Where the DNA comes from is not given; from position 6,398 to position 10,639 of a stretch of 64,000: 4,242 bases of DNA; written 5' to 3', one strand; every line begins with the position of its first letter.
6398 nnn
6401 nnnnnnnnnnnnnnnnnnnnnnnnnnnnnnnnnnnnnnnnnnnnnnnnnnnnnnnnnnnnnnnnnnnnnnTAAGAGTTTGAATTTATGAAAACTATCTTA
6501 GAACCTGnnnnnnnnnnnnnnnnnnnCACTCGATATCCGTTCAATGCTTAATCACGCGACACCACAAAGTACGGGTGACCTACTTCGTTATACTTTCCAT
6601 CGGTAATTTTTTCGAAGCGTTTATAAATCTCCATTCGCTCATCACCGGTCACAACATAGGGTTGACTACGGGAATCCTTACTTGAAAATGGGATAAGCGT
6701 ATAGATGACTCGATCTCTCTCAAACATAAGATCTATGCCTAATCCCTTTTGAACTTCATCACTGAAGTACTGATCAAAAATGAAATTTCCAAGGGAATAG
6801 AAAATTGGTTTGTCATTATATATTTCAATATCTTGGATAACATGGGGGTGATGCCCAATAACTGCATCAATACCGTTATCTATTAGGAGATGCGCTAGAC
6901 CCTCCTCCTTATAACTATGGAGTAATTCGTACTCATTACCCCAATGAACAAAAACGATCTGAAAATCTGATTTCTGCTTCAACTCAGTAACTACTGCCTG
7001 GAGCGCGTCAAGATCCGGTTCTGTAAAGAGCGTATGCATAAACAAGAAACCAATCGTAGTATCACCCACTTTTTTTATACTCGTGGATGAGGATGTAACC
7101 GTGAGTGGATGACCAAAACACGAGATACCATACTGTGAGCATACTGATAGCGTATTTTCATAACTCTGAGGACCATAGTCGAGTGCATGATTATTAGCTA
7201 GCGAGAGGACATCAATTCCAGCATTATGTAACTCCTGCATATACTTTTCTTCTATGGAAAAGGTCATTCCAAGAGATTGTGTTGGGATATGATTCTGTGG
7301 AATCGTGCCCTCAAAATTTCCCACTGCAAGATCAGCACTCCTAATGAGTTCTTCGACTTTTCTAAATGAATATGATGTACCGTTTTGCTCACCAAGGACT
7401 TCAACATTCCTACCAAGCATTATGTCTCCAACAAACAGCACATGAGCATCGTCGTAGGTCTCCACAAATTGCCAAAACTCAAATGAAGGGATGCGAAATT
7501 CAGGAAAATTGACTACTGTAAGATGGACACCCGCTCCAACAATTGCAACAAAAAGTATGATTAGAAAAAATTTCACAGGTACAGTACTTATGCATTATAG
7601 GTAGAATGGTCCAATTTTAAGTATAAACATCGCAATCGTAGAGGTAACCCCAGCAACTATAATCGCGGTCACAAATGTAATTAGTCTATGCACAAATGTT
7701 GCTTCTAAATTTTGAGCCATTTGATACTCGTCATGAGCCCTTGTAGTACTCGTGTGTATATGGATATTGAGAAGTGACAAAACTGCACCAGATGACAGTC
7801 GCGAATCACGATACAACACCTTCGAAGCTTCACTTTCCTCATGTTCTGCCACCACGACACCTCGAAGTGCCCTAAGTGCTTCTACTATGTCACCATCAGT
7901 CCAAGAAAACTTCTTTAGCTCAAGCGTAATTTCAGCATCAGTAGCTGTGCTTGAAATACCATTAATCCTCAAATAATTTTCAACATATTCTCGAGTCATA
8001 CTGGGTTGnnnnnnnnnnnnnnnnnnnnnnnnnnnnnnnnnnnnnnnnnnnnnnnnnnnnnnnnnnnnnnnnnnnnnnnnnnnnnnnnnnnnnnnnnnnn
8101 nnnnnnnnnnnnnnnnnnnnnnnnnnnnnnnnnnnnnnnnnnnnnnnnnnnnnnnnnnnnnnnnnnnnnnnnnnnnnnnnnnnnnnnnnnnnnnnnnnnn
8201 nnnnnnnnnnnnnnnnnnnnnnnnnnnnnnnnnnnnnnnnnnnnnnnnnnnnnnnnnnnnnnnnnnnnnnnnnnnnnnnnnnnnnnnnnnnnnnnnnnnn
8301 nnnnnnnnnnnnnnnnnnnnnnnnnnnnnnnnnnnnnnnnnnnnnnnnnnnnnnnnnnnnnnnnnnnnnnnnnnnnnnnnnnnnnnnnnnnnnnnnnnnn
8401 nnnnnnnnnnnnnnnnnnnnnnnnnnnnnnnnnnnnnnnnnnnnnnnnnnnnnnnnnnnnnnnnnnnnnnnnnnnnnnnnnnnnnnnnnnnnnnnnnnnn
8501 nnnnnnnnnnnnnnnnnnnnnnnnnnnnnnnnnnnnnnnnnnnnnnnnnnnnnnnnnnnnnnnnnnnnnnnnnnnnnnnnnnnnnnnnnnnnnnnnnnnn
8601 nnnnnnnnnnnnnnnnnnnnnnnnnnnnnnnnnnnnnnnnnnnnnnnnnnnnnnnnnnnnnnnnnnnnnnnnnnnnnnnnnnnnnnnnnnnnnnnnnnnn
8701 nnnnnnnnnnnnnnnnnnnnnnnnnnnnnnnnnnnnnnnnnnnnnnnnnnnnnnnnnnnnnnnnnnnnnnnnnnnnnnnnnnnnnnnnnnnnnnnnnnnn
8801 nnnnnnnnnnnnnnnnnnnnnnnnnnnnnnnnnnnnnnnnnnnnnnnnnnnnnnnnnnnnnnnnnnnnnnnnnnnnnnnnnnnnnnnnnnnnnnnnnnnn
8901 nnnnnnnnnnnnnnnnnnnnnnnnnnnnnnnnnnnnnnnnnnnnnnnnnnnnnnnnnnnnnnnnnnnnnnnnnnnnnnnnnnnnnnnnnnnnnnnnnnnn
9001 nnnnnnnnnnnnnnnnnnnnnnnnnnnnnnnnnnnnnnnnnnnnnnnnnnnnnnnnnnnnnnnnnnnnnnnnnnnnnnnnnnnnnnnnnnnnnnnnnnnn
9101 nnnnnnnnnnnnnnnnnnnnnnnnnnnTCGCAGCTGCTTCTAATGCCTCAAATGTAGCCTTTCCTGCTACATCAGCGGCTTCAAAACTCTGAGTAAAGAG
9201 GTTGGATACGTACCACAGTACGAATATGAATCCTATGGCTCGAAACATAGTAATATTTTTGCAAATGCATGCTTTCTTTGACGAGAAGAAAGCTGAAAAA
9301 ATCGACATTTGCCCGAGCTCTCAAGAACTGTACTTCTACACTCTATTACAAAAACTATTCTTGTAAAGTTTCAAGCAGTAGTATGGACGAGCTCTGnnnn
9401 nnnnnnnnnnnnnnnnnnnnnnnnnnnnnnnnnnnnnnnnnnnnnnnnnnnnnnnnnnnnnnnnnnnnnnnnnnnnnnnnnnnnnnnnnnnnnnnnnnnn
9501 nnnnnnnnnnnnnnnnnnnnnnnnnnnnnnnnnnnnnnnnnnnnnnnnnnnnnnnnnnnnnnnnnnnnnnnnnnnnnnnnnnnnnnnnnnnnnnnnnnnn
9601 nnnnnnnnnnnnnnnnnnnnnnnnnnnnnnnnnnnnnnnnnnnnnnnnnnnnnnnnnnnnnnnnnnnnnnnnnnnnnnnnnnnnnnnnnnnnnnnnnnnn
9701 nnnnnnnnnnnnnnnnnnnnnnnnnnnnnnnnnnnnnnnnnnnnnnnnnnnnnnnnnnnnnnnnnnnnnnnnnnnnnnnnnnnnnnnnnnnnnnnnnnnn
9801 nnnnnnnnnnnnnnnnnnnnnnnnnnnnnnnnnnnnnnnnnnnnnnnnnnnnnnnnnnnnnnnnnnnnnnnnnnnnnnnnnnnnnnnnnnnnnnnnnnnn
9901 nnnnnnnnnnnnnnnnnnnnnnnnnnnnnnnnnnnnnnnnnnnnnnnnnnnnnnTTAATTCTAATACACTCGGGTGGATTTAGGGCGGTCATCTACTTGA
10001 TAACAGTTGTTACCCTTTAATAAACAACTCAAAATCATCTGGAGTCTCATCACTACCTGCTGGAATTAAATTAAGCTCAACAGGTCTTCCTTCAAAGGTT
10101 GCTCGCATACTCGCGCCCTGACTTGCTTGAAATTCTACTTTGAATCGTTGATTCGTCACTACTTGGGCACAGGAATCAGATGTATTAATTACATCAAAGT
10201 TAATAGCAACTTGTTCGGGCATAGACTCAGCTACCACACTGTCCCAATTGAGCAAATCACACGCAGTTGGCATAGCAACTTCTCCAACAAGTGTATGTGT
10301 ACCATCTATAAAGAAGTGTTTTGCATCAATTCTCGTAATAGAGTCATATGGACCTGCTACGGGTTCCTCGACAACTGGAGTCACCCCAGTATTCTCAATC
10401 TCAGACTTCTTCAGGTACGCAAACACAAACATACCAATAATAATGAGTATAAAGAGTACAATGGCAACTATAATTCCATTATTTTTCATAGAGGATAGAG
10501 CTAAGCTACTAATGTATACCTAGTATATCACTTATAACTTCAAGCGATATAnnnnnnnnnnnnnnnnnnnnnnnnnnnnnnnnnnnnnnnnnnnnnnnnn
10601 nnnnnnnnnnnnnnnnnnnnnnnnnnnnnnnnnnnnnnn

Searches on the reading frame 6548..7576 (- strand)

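Call 11: search_protein_families(library=pfam, proteins=[window:6548-7576:-], max_evalue=0.01)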
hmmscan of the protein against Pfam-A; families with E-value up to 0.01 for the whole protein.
window:6548-7576:- (342 aa): 3 families
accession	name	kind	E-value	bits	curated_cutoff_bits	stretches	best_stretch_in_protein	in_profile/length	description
PF09587.15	PGA_cap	-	7.1e-61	206.3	27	1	46-269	2-255/255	Bacterial capsule synthesis protein PGA_cap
PF13277.11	YmdB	-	0.0041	16.9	27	0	105-247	41-178/253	YmdB-like protein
PF00149.33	Metallophos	-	0.0093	16.9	21.5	0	46-243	3-188/191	Calcineurin-like phosphoesterase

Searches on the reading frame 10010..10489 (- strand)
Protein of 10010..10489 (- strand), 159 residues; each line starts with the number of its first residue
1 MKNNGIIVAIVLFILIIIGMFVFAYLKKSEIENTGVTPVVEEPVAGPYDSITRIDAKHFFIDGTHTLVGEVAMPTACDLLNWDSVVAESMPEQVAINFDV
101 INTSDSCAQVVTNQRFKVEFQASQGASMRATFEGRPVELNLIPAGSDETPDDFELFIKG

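Call 15: search_protein_families(library=pfam, proteins=[window:10010-10489:-], max_evalue=0.01)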
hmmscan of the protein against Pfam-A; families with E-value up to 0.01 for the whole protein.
window:10010-10489:- (159 aa): 0 families

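Call 68: search_protein_families(library=ncbifam, proteins=[window:10010-10489:-], max_evalue=10)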
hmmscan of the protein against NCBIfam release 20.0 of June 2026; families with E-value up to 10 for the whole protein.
window:10010-10489:- (159 aa): 1 family
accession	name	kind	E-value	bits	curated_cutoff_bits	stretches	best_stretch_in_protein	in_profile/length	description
NF033494.1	NSS_import_MetS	equivalog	0.23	11.3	70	1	7-27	6-28/53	methionine/alanine import NSS transporter subunit MetS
